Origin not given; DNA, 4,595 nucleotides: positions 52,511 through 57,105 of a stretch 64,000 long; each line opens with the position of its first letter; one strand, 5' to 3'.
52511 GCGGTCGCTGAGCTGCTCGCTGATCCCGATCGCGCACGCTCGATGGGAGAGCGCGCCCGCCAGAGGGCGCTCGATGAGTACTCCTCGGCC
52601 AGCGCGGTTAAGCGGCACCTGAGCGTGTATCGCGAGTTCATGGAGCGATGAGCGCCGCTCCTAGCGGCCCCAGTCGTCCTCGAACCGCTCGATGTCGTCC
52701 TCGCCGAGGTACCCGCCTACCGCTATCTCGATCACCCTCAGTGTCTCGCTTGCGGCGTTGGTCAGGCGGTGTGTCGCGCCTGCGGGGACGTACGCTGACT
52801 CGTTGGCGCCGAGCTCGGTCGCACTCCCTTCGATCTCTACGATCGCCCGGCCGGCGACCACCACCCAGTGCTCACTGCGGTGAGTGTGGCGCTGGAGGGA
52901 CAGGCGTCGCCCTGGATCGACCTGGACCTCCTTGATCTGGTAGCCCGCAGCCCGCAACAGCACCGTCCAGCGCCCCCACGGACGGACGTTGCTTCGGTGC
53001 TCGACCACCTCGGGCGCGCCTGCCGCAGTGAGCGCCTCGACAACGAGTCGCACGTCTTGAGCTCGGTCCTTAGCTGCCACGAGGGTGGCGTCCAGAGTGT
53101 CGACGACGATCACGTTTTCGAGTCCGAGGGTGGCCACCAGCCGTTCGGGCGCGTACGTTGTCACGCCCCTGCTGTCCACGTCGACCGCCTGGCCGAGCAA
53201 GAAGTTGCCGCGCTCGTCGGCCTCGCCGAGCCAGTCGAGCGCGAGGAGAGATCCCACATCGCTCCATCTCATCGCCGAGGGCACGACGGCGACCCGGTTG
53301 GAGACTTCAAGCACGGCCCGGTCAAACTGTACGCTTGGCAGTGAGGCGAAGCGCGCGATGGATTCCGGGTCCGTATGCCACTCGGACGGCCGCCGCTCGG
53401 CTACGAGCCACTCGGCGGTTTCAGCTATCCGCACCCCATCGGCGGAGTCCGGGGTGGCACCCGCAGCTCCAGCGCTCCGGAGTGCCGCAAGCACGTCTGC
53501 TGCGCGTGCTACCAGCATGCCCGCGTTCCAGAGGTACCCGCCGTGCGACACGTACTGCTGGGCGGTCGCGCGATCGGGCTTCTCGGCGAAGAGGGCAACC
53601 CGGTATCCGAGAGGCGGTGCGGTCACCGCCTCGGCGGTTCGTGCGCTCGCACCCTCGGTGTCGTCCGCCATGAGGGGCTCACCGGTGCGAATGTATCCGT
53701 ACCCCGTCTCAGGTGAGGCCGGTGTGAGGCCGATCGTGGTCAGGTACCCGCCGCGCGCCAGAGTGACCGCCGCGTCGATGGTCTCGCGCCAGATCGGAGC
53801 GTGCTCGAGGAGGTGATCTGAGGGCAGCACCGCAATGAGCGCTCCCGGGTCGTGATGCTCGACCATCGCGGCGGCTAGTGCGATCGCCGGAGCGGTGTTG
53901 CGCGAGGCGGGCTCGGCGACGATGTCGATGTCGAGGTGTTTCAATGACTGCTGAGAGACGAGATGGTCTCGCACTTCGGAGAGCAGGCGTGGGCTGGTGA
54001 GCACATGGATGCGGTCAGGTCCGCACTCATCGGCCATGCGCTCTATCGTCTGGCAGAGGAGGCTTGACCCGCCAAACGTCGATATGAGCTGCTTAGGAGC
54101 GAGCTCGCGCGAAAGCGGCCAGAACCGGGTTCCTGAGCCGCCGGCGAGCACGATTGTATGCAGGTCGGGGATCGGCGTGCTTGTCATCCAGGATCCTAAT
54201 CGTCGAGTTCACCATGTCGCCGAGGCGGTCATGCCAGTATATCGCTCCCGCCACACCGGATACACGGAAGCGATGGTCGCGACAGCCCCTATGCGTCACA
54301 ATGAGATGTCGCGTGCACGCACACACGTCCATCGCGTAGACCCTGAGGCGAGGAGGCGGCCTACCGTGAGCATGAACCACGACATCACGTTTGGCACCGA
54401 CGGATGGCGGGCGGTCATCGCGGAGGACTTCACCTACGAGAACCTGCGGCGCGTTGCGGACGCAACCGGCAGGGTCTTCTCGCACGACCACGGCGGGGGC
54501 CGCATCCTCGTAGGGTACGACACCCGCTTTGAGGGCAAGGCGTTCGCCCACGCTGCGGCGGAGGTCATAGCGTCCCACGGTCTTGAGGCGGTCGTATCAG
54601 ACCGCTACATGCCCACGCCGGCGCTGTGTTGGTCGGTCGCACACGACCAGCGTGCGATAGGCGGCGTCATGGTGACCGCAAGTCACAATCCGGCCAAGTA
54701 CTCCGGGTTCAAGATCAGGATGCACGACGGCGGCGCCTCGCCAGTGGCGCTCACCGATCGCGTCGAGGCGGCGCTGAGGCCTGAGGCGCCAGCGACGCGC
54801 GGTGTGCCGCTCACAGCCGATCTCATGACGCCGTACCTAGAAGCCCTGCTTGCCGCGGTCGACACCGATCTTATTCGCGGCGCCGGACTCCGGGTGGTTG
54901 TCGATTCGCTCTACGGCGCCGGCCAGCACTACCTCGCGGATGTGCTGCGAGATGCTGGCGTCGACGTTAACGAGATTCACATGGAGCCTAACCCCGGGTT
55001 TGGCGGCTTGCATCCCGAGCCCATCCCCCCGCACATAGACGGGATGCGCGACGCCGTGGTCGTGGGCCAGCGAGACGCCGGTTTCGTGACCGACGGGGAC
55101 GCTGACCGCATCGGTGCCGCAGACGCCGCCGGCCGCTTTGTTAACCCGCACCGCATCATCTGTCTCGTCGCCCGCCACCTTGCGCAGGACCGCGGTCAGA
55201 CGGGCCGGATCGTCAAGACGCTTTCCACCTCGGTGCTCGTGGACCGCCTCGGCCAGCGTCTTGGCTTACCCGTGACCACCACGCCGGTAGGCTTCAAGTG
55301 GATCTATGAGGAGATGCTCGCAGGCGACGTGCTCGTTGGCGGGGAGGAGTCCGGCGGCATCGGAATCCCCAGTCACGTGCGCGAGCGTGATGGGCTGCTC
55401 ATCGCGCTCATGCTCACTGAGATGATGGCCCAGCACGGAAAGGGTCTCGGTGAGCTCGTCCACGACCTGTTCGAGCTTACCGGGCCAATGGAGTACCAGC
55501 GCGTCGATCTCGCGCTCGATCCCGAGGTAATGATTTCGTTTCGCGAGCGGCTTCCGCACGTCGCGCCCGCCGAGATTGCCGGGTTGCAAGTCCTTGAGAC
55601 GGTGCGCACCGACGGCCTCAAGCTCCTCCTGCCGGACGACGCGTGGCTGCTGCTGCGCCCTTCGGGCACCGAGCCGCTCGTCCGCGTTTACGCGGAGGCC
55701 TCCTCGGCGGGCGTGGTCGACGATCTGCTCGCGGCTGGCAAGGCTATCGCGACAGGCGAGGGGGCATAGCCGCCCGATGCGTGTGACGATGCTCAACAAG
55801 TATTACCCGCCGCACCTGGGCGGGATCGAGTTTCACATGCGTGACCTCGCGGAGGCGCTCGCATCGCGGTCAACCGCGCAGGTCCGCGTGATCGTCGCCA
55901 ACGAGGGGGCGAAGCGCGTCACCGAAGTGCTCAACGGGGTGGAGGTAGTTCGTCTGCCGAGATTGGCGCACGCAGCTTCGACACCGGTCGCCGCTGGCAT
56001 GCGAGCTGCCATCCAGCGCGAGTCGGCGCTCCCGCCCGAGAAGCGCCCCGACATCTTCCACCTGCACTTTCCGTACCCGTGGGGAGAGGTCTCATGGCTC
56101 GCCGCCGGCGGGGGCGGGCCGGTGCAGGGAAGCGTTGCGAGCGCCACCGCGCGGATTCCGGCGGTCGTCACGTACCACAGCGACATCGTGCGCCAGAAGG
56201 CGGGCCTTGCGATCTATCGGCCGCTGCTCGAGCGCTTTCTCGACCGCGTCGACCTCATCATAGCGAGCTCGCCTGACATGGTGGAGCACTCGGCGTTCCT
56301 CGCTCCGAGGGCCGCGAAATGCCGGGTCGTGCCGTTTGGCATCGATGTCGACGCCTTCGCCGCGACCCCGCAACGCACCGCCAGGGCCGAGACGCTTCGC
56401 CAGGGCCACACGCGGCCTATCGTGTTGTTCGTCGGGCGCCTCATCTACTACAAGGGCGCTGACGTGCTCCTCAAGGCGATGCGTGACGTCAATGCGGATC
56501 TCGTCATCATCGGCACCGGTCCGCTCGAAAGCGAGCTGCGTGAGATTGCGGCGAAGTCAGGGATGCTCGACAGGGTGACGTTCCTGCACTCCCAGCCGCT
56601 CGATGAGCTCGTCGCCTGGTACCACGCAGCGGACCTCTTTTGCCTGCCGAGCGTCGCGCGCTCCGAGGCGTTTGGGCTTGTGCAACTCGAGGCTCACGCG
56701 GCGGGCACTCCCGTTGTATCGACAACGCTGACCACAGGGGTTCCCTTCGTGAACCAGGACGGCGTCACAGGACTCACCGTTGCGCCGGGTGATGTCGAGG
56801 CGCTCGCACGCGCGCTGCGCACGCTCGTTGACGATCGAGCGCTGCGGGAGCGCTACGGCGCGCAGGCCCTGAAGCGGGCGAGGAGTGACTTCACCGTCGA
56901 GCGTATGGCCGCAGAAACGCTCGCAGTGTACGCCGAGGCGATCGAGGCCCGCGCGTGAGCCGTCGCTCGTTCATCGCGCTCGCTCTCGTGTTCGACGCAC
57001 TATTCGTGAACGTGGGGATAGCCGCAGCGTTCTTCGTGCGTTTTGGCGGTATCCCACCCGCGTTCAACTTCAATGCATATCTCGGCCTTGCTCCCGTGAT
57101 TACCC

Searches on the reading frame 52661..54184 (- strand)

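Call 67: search_protein_families(library=pfam, proteins=[window:52661-54184:-], max_evalue=0.00001)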
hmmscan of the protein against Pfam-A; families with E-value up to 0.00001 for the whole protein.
window:52661-54184:- (507 aa): 5 families
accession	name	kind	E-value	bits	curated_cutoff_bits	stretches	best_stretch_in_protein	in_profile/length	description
PF00483.29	NTP_transferase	-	1.6e-39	136.4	21.2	1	10-237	2-197/245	Nucleotidyl transferase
PF01050.24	MannoseP_isomer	-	1.2e-38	132.3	23.6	1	392-503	5-116/116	Mannose-6-phosphate isomerase C-terminal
PF22640.1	ManC_GMP_beta-helix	-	5.4e-18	65.1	27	1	331-385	1-55/55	MannoseP isomerase/GMP-like beta-helix domain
PF07883.17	Cupin_2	-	6.2e-12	45.5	27.2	1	420-487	3-69/70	Cupin domain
PF12804.13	NTP_transf_3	-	2.5e-08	34.7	27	1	11-139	2-111/160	MobA-like NTP transferase domain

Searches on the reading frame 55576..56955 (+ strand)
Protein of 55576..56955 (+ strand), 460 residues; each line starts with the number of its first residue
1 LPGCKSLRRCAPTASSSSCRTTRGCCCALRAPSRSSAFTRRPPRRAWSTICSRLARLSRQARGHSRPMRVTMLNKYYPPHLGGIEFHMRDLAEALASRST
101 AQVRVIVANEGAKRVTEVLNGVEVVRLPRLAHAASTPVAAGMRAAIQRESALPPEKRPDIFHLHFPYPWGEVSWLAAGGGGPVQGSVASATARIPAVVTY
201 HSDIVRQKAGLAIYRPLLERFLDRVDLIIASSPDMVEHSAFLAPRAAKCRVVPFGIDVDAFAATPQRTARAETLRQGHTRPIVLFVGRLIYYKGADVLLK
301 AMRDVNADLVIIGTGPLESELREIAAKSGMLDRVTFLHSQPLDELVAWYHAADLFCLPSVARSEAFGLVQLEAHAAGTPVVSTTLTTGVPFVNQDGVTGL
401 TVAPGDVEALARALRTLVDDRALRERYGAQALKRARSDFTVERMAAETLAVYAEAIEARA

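Call 67: search_protein_families(library=pfam, proteins=[window:55576-56955:+], max_evalue=0.00001)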
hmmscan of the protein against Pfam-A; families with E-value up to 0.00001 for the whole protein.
window:55576-56955:+ (460 aa): 6 families
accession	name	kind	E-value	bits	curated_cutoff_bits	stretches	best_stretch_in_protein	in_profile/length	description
PF00534.26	Glycos_transf_1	-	4.3e-40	137.5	26.4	1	276-433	11-171/172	Glycosyl transferases group 1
PF13692.12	Glyco_trans_1_4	-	2.7e-34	118.9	27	1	280-420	1-142/142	Glycosyl transferases group 1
PF13439.12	Glyco_transf_4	-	2.7e-21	76.8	28.5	1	82-259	2-169/170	Glycosyltransferase Family 4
PF13579.12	Glyco_trans_4_4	-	8e-18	65.7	29.7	1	82-255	1-158/158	Glycosyl transferase 4-like domain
PF20706.3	GT4-conflict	-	2.3e-13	50.3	26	1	264-384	187-312/385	Family 4 Glycosyltransferase in conflict systems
PF13524.12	Glyco_trans_1_2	-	8.9e-07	29.4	25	1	300-449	7-143/144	Glycosyl transferase-like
